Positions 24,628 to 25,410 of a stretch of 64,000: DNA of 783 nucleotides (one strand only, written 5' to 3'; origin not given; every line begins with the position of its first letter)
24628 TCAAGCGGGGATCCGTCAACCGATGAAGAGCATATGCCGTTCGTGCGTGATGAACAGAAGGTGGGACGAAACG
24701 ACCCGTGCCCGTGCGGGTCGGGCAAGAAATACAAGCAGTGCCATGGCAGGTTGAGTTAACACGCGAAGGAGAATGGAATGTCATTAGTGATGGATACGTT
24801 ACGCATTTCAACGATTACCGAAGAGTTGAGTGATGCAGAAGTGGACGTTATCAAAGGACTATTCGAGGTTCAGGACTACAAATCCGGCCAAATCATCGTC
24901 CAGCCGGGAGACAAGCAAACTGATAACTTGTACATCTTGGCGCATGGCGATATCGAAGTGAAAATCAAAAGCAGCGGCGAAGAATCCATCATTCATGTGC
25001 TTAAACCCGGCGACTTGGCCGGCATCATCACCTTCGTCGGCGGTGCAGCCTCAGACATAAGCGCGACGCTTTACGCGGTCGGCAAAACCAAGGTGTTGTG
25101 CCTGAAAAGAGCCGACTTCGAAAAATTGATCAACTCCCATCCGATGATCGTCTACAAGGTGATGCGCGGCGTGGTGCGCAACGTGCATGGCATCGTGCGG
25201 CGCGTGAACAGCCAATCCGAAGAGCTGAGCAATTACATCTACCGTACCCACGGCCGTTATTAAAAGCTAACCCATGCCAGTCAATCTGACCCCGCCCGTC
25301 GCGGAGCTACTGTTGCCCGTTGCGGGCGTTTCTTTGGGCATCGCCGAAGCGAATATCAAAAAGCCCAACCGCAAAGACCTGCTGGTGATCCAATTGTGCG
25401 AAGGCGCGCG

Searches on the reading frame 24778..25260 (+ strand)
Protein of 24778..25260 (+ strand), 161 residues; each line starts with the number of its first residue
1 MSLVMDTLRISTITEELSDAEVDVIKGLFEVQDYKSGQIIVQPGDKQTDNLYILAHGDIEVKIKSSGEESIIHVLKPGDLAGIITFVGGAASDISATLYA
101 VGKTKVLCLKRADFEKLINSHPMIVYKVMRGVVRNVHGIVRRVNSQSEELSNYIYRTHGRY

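Call 8: search_protein_families(library=pfam, proteins=[window:24778-25260:+], max_evalue=0.01)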
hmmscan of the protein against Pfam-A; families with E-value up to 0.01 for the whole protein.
window:24778-25260:+ (161 aa): 2 families
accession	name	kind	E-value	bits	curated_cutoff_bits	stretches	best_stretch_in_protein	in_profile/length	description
PF00027.35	cNMP_binding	-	2.7e-17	63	27.5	1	32-121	2-89/89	Cyclic nucleotide-binding domain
PF21828.1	DUF6888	-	0.00086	19.5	27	1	45-68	30-53/55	Domain of unknown function (DUF6888)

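Call 16: find_homologous_proteins(query=window:24778-25260:+, max_evalue=0.001)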
Query window:24778-25260:+ (161 aa): 707 proteins with E <= 0.001 among 751 candidates; the best 120 are listed.
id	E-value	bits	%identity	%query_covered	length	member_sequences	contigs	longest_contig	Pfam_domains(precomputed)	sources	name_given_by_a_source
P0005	1.1e-97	342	100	100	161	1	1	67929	PF00027.36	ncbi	-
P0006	2.0e-92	325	94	100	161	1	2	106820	PF00027.36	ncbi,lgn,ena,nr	ncbi:MAG: cyclic nucleotide-binding domain-containing protein [Nitrosomonadales bacterium]|nr:cyclic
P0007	1.4e-91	322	93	100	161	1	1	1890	PF00027.36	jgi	jgi:CRP/FNR family transcriptional regulator, cyclic AMP receptor protein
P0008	6.9e-91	320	93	100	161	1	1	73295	PF00027.36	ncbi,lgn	-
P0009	2.8e-90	318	92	100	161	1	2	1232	PF00027.36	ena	-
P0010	8.3e-89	313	92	100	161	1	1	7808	PF00027.36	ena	-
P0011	3.7e-88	311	90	100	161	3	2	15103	PF00027.36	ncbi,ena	-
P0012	5.1e-88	311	91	100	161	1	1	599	PF00027.36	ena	-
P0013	1.2e-87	310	91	100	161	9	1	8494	PF00027.36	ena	-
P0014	5.5e-87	307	90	100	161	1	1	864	PF00027.36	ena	-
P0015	1.2e-86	306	89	100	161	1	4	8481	PF00027.36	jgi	jgi:CRP/FNR family cyclic AMP-dependent transcriptional regulator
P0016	1.5e-86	306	89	100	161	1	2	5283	PF00027.36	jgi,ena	-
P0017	1.8e-86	306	89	100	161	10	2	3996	PF00027.36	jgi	jgi:CRP/FNR family transcriptional regulator, cyclic AMP receptor protein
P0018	2.7e-86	305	89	100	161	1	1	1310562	PF00027.36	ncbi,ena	-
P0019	4.2e-86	304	88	100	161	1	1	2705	PF00027.36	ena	-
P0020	4.2e-86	304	89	100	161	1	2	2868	PF00027.36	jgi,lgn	jgi:CRP/FNR family cyclic AMP-dependent transcriptional regulator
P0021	4.7e-86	304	89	100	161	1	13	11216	PF00027.36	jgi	jgi:CRP/FNR family cyclic AMP-dependent transcriptional regulator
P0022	4.8e-86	304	89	100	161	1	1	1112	PF00027.36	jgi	jgi:CRP/FNR family cyclic AMP-dependent transcriptional regulator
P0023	6.8e-86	304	89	100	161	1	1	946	PF00027.36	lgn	-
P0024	8.2e-86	304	89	100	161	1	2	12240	PF00027.36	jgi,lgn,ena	jgi:CRP/FNR family cyclic AMP-dependent transcriptional regulator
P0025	8.5e-86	303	88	100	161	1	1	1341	PF00027.36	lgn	-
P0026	9.0e-86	303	89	100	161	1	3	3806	PF00027.36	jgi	jgi:CRP/FNR family cyclic AMP-dependent transcriptional regulator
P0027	9.2e-86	303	89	100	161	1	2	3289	PF00027.36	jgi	jgi:CRP/FNR family cyclic AMP-dependent transcriptional regulator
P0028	2.6e-85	302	88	100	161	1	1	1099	PF00027.36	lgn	-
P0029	3.2e-85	302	86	100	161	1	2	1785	PF00027.36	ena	-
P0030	4.5e-85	301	89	100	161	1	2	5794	PF00027.36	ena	-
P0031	4.8e-85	301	87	100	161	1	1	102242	PF00027.36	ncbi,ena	-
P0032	4.9e-85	301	89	100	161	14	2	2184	PF00027.36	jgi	jgi:CRP/FNR family cyclic AMP-dependent transcriptional regulator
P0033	7.5e-85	300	88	100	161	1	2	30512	PF00027.36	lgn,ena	-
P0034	8.8e-85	300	87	100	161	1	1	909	PF00027.36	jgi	jgi:CRP-like cAMP-binding protein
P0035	8.9e-85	300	88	100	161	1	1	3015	PF00027.36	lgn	-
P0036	9.3e-85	300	88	100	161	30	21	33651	PF00027.36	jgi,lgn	jgi:CRP/FNR family cyclic AMP-dependent transcriptional regulator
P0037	1.5e-84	299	88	100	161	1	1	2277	PF00027.36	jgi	jgi:CRP/FNR family transcriptional regulator, cyclic AMP receptor protein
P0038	1.5e-84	299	87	100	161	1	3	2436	PF00027.36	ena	-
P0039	1.8e-84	299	88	100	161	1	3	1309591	PF00027.36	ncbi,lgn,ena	-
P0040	1.9e-84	299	88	100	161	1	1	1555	PF00027.36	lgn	-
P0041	2.0e-84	299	88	100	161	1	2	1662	PF00027.36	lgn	-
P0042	4.0e-84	298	87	100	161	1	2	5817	PF00027.36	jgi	jgi:CRP/FNR family cyclic AMP-dependent transcriptional regulator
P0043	4.2e-84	298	88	100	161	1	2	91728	PF00027.36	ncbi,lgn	ncbi:MAG: cyclic nucleotide-binding domain-containing protein [Gallionella sp.]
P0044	4.7e-84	298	89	98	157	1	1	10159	PF00027.36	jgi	jgi:CRP-like cAMP-binding protein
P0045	5.5e-84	298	86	100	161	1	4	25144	PF00027.36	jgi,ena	-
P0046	5.7e-84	298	88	100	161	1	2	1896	PF00027.36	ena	-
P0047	5.7e-84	298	86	100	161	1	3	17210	PF00027.36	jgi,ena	jgi:CRP/FNR family transcriptional regulator, cyclic AMP receptor protein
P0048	6.4e-84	297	87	100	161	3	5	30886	PF00027.36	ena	-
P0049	7.5e-84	297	88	100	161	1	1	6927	PF00027.36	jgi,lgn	jgi:CRP/FNR family transcriptional regulator, cyclic AMP receptor protein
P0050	7.6e-84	297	87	100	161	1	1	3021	PF00027.36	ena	-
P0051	1.0e-83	297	86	100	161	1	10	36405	PF00027.36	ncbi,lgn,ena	-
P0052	1.2e-83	297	86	100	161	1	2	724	PF00027.36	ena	-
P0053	1.4e-83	296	86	100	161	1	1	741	PF00027.36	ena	-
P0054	1.5e-83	296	88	100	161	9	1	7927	PF00027.36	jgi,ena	-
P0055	1.9e-83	296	85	100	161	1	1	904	PF00027.36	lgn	-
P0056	2.0e-83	296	85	100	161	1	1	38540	PF00027.36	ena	-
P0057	3.5e-83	295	88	100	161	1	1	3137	PF00027.36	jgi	jgi:CRP-like cAMP-binding protein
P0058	4.6e-83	295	86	100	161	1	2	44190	PF00027.36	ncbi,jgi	jgi:CRP/FNR family cyclic AMP-dependent transcriptional regulator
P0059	5.5e-83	294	84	100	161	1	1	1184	PF00027.36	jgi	jgi:CRP/FNR family transcriptional regulator, cyclic AMP receptor protein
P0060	5.9e-83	294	88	100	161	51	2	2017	PF00027.36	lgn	-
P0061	7.9e-83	294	86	100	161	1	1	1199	PF00027.36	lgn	-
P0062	7.9e-83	294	86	100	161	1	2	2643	PF00027.36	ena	-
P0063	8.2e-83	294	86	100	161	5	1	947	PF00027.36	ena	-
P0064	9.2e-83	294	85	100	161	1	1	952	PF00027.36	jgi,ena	-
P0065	9.3e-83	294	85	100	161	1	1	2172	PF00027.36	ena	-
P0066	1.3e-82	293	86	100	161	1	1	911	PF00027.36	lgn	-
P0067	1.9e-82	293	84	100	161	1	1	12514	PF00027.36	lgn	-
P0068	2.2e-82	292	85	100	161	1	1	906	PF00027.36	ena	-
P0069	2.5e-82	292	86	100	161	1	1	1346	PF00027.36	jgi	-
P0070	2.9e-82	292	86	100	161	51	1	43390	PF00027.36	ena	-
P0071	6.5e-82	291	86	100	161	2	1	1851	PF00027.36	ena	-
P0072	6.8e-82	291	86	100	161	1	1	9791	PF00027.36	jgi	-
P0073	6.9e-82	291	85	98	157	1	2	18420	PF00027.36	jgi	jgi:CRP-like cAMP-binding protein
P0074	7.9e-82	291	83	100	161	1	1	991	PF00027.36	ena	-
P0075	1.3e-81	290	84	100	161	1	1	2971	PF00027.36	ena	-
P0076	1.4e-81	290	85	100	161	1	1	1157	PF00027.36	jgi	jgi:CRP/FNR family transcriptional regulator, cyclic AMP receptor protein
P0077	1.7e-81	290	83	100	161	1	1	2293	PF00027.36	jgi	jgi:CRP-like cAMP-binding protein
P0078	1.9e-81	289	84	100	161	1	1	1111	PF00027.36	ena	-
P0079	2.0e-81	289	82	100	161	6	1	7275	PF00027.36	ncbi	-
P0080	2.1e-81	289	85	100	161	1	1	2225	PF00027.36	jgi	-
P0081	2.1e-81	289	83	100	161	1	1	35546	PF00027.36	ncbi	-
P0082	2.2e-81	289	83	100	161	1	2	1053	PF00027.36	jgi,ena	-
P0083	2.5e-81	289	84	100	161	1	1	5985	PF00027.36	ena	-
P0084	2.7e-81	289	85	100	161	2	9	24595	PF00027.36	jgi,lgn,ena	-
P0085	3.0e-81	289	83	100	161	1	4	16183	PF00027.36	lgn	-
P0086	3.4e-81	289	84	100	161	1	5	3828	PF00027.36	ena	-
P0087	3.5e-81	289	84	100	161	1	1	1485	PF00027.36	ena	-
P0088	3.7e-81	288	84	100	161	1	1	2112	PF00027.36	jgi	jgi:CRP/FNR family cyclic AMP-dependent transcriptional regulator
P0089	4.4e-81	288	83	100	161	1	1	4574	PF00027.36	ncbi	-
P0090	4.7e-81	288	85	100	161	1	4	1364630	PF00027.36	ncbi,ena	ncbi:MAG: cyclic nucleotide-binding domain-containing protein [Gallionella sp.]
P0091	4.9e-81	288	83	100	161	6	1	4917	PF00027.36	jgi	jgi:CRP/FNR family cyclic AMP-dependent transcriptional regulator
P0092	5.1e-81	288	85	100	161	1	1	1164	PF00027.36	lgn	-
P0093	5.6e-81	288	84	100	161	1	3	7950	PF00027.36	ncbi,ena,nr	ncbi:MAG: Crp/Fnr family transcriptional regulator [Betaproteobacteria bacterium RBG_16_56_24]|nr:MA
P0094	5.6e-81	288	84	100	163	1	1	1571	PF00027.36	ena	-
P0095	5.6e-81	288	83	100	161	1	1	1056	PF00027.36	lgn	-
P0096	8.2e-81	287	84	100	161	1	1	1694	PF00027.36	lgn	-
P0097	1.0e-80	287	82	100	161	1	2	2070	PF00027.36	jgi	-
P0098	1.2e-80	287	83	100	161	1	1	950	PF00027.36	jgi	jgi:CRP/FNR family transcriptional regulator, cyclic AMP receptor protein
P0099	1.2e-80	287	83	100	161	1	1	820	PF00027.36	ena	-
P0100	1.5e-80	286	83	100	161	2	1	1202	PF00027.36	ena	-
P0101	1.5e-80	286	83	100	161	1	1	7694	PF00027.36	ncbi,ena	-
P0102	1.7e-80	286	83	100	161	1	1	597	PF00027.36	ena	-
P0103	1.7e-80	286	83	100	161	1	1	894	PF00027.36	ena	-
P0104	2.3e-80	286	85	100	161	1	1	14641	PF00027.36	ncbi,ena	-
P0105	2.5e-80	286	83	100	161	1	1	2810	PF00027.36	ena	-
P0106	2.8e-80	286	83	100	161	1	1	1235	PF00027.36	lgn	-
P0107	3.2e-80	285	83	100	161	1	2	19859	PF00027.36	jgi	-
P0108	3.3e-80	285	83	100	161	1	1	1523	PF00027.36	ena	-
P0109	3.9e-80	285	82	100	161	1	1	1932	PF00027.36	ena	-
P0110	3.9e-80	285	83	100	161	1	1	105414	PF00027.36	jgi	jgi:CRP/FNR family cyclic AMP-dependent transcriptional regulator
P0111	4.0e-80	285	83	100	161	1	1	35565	PF00027.36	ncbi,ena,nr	ncbi:MAG: cyclic nucleotide-binding domain-containing protein [Gallionella sp.]|nr:cyclic nucleotide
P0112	5.7e-80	285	83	100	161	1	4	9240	PF00027.36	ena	-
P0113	6.4e-80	284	82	100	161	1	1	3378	PF00027.36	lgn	-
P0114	7.2e-80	284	84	100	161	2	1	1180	PF00027.36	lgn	-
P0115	7.8e-80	284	83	100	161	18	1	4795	PF00027.36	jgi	jgi:CRP/FNR family cyclic AMP-dependent transcriptional regulator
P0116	7.9e-80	284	83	100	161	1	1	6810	PF00027.36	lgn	-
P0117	8.7e-80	284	83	100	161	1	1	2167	PF00027.36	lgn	-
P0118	9.3e-80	284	83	100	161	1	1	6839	PF00027.36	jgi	jgi:CRP/FNR family transcriptional regulator, cyclic AMP receptor protein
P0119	1.0e-79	284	81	100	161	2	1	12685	PF00027.36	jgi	jgi:CRP-like cAMP-binding protein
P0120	1.0e-79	284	85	98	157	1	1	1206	PF00027.36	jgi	jgi:CRP-like cAMP-binding protein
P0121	1.2e-79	284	82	100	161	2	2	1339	PF00027.36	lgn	-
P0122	1.3e-79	283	83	100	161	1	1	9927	PF00027.36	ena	-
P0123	1.3e-79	283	83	100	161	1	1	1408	PF00027.36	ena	-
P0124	1.3e-79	283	79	100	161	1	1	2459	PF00027.36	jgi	-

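Call 22: search_solved_structures(query=window:24778-25260:+, max_evalue=0.01, show_alignments=2)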
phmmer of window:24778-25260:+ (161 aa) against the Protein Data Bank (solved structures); distinct sequences matched with E-value up to 0.01: 60.
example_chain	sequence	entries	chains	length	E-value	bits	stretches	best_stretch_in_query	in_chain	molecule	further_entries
5kbf_A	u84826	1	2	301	4.3e-09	39.9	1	6-122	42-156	CAMP-dependent protein kinase regulatory subunit, putative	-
5w5b_A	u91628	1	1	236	2.9e-08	37.2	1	21-137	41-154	HTH-type transcriptional regulator Cmr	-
5w5a_A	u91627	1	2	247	3.3e-08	37.1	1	21-137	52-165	HTH-type transcriptional regulator Cmr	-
9ya0_MA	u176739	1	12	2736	5.3e-08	36.4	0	20-116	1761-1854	PCR12, TGME49_219070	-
5dyk_A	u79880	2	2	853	1.1e-07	35.3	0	13-82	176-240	CGMP-dependent protein kinase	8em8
3of1_A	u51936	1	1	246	1.3e-07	35.1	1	13-119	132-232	cAMP-dependent protein kinase regulatory subunit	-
4x6r_B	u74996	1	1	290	5.1e-07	33.2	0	13-119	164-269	cAMP-dependent protein kinase type I-alpha regulatory subunit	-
2qcs_B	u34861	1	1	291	5.2e-07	33.2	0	13-119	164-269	cAMP-dependent protein kinase type I-alpha regulatory subunit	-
1ne4_A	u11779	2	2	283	5.3e-07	33.1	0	15-81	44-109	cAMP-dependent protein kinase type I-alpha regulatory chain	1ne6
4ev0_A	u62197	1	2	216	5.6e-07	33.1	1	15-135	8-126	Transcription regulator, Crp family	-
1rgs_A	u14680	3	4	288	5.6e-07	33.1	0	15-81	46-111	CAMP DEPENDENT PROTEIN KINASE | cAMP-dependent protein kinase type I-alpha regulatory chain | cAMP-dependent protein kinase type I-alpha regulatory subunit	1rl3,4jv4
5jr7_B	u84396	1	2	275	6.4e-07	32.9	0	15-81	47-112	cAMP-dependent protein kinase type I-alpha regulatory subunit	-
7lz4_A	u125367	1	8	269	6.7e-07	32.8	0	13-119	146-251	cAMP-dependent protein kinase type I-alpha regulatory subunit, N-terminally processed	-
5j3u_A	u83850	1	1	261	6.8e-07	32.8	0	9-115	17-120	Protein Kinase A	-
4mx3_A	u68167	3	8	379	1.4e-06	31.7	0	15-81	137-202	cAMP-dependent protein kinase type I-alpha regulatory subunit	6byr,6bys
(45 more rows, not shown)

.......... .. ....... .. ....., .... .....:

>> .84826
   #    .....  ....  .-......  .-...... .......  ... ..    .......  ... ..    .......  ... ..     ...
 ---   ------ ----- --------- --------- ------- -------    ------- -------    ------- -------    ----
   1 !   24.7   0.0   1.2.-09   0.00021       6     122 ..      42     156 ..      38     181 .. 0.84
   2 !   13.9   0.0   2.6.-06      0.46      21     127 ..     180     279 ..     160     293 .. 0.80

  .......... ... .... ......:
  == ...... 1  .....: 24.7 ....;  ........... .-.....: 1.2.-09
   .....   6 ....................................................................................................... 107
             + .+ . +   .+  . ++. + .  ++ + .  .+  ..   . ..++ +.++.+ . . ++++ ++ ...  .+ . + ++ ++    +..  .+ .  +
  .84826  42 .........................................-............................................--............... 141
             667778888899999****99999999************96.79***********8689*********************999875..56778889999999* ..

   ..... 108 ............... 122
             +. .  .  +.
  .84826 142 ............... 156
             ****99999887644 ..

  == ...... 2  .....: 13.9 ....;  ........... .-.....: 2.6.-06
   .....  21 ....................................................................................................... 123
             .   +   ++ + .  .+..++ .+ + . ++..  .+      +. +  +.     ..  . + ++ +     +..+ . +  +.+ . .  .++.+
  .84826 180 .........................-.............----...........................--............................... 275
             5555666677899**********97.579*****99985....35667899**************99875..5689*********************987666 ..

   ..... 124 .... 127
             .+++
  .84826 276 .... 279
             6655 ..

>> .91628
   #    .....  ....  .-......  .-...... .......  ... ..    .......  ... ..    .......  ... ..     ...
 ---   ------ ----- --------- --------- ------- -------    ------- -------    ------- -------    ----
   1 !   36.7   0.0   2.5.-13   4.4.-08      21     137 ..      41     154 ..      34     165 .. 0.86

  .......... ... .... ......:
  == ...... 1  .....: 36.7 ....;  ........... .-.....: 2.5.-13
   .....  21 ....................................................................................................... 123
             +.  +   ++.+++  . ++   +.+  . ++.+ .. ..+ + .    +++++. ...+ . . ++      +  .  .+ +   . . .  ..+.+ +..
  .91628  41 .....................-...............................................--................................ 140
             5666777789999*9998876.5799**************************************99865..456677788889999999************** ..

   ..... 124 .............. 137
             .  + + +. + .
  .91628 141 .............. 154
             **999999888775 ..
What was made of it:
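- On cNMP_binding domain family (PF00027): In the A-type, GELAL is replaced by GIITF and R-A-A-T by I-S-A-T, in the alignment to a PKA regulatory subunit (call 22).
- Closest known: Stand-alone cNMP-binding. Different: Even the A-type has Ile in place of both the cassette Glu and Arg that contact cNMP (alignment in call 22), so canonical cAMP or cGMP binding is doubtful.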

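Call 33: predict_structure(alignment_id=A2)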
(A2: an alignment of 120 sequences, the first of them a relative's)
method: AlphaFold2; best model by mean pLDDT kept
length: 161 residues; sequences in the alignment: 120
mean_pLDDT: 79.2   pTM: 0.76
mean pLDDT of the five models: 79.2, 77.7, 75.2, 73.5, 72.4
residues with pLDDT >= 90: 56; 70-90: 59; 50-70: 34; < 50: 12
segments of 3 or more residues with pLDDT < 50: 84-91, 158-161
pLDDT, mean of each block of 10 residues (from residue 1): 88 93 93 92 72 89 72 79 50 72 91 89 93 81 64 54 43
secondary structure, 60 per line:
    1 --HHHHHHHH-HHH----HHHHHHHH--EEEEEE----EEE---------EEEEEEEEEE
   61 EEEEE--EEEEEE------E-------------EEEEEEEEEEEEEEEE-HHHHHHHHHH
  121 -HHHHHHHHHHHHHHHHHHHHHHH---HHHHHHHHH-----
elements in order: H3-10 H19-26 E29-34 E39-41 E51-65 E68-73 E94-109 H111-120 H122-144 H148-156
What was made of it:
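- So the tail is not docked intramolecularly with confidence (call 33).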

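Call 55: fold_search(model_id=the predicted structure, library=pdb)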
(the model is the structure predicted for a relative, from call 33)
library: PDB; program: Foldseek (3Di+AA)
matches with E <= 10: 1516; with E <= 0.001: 603
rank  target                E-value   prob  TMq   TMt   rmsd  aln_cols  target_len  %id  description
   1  9day_B                5.4e-09  1.00  0.63  0.47   4.7       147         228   16  Crystal Structure of the Transcriptional Regulator HcpR from Porphyromonas Gingivalis (released 2026-01-28)
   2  2pqq_C                1.2e-08  1.00  0.64  0.73   5.3       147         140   23  Structural Genomics, the crystal structure of the N-terminal domain of a transcriptional regulator from Streptomyces c (released 2007-06-05)
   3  2pqq_A                1.5e-08  1.00  0.63  0.69   5.1       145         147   23  Structural Genomics, the crystal structure of the N-terminal domain of a transcriptional regulator from Streptomyces c (released 2007-06-05)
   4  4muv_B                1.7e-08  1.00  0.53  0.59   5.7       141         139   20  M. loti cyclic-nucleotide binding domain mutant displaying inverted ligand selectivity, cyclic-GMP bound (released 2014-06-25)
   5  2pqq_D                1.9e-08  1.00  0.64  0.71   4.6       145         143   23  Structural Genomics, the crystal structure of the N-terminal domain of a transcriptional regulator from Streptomyces c (released 2007-06-05)
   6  5v30_A                1.9e-08  1.00  0.63  0.66   4.4       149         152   16  Crystal structure of the sensor domain of the transcriptional regulator HcpR from Porphyromonas Gingivalis (released 2018-06-13)
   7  9day_A                2.3e-08  1.00  0.63  0.46   4.3       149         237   15  Crystal Structure of the Transcriptional Regulator HcpR from Porphyromonas Gingivalis (released 2026-01-28)
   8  4ev0_D                4.1e-08  1.00  0.61  0.47   3.9       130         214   28  Crystal Structure of Thermus thermophilus Catabolite Activator Protein (released 2012-06-20)
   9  4ev0_A                4.1e-08  1.00  0.61  0.48   4.7       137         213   26  Crystal Structure of Thermus thermophilus Catabolite Activator Protein (released 2012-06-20)
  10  4muv_A                4.3e-08  1.00  0.53  0.59   5.3       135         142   21  M. loti cyclic-nucleotide binding domain mutant displaying inverted ligand selectivity, cyclic-GMP bound (released 2014-06-25)
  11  1u12_B                5.5e-08  1.00  0.54  0.66   4.5       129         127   20  M. loti cyclic nucleotide binding domain mutant (released 2004-11-30)
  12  2pqq_B                5.5e-08  1.00  0.62  0.68   5.4       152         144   22  Structural Genomics, the crystal structure of the N-terminal domain of a transcriptional regulator from Streptomyces c (released 2007-06-05)
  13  5kjz                  5.8e-08  1.00  0.55  0.59   6.2       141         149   23  Co-crystal structure of PKA RI alpha CNB-B mutant (G316R/A336T) with cGMP (released 2017-06-28)
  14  3mdp                  6.2e-08  1.00  0.64  0.76   4.0       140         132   18  Crystal structure of a Putative Cyclic nucleotide-binding protein (Gmet_1532) from Geobacter metallireducens GS-15 at 1. (released 2010-05-19)
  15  3r6s_F                6.6e-08  1.00  0.66  0.49   3.9       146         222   18  Crystal structure of GlxR transcription factor from Corynebacterium glutamicum with cAMP (released 2012-03-28)
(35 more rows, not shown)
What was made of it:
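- Closest known: Stand-alone cNMP-binding. Same: They fold like CRP, GlxR, HcpR and MloK1 sensor domains (calls 33, 55).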

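Call 63: search_protein_families(library=ncbifam, proteins=[window:24778-25260:+], max_evalue=0.01)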
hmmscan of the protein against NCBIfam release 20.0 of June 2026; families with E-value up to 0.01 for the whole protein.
window:24778-25260:+ (161 aa): 9 families
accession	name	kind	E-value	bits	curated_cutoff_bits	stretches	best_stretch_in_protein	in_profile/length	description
NF041163.2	encap_f2b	equivalog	1.8e-11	43.8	400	1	13-129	78-194/450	family 2B encapsulin nanocompartment shell protein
TIGR03896.1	cyc_nuc_ocin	subfamily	4.3e-10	39.5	161.05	1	13-132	145-262/317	bacteriocin-type transport-associated protein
NF008732.0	PRK11753.1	equivalog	1.1e-07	31.5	266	1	16-144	10-137/214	cAMP-activated global transcriptional regulator CRP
NF006901.0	PRK09392.1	equivalog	1.8e-06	27.5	211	1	8-157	9-160/236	transcriptional activator FtrB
TIGR03697.1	NtcA_cyano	equivalog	0.00014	21.7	244.95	1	37-133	1-97/193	global nitrogen regulator NtcA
NF058543.1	ActPatMycb56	equivalog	0.00031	19.7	460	1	32-142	22-128/317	acetyltransferase Pat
NF010499.0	PRK13918.1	equivalog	0.0015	18.1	274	1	26-89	9-71/205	CRP/FNR family transcriptional regulator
NF050815.1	TransActFtrBCaul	equivalog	0.0029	16.9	300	1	23-153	26-158/251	transcriptional activator FtrB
NF045989.1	TransRegFnrLRhodb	equivalog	0.0037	16.5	300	1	18-129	25-131/245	transcriptional regulator FnrL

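Call 64: search_protein_families(library=padloc, proteins=[window:24778-25260:+], max_evalue=0.01)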
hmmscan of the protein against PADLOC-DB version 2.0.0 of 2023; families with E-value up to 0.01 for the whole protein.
window:24778-25260:+ (161 aa): 5 families
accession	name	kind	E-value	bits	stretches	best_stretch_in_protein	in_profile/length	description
PDLC00731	Effector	-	4.6e-08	30.4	1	25-149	36-154/306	TIR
PDLC02371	PycTIR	-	2.9e-07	28.1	1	29-149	37-151/288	-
PDLC00734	PycC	-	1.5e-06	25.6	1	23-128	27-130/374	Pycsar cyclase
PDLC00732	Effector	-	4.1e-06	23.9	1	6-129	14-130/301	TIR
PDLC00730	Effector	-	0.009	13.2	1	30-72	57-98/299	TIR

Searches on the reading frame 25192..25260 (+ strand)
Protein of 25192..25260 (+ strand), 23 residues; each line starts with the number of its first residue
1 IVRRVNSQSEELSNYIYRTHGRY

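Call 82: search_solved_structures(query=window:25192-25260:+, max_evalue=10, show_alignments=3)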
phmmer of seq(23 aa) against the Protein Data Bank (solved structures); distinct sequences matched with E-value up to 10: 0.
